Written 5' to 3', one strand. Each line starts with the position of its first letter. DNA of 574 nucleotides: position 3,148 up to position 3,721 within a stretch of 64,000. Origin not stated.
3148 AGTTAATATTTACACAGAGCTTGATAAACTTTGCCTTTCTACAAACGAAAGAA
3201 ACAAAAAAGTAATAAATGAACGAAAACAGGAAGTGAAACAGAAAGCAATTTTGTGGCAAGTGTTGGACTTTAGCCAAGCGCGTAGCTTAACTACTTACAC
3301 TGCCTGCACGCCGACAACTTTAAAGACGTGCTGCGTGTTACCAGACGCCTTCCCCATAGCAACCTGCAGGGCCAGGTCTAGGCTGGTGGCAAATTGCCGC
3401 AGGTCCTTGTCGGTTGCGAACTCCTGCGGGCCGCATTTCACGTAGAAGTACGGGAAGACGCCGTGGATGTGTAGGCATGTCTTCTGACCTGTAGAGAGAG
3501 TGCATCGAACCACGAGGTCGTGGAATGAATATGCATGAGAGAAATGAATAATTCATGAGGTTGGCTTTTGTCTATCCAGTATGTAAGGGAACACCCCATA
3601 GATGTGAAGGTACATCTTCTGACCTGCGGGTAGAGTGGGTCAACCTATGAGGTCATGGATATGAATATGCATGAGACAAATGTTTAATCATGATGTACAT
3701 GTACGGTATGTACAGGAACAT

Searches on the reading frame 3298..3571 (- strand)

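Call 86: search_protein_families(library=pfam, proteins=[window:3298-3552:-, window:3341-3571:-], max_evalue=0.001)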
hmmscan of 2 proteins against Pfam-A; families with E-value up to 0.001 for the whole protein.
window:3298-3552:- (85 aa): 1 family
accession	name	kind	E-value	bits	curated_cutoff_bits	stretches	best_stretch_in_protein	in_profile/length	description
PF24055.2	POL3_N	-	1.7e-10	41.7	24.1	1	31-84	1-56/81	DNA polymerase delta catalytic subunit-like, N-terminal domain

window:3341-3571:- (77 aa): 0 families
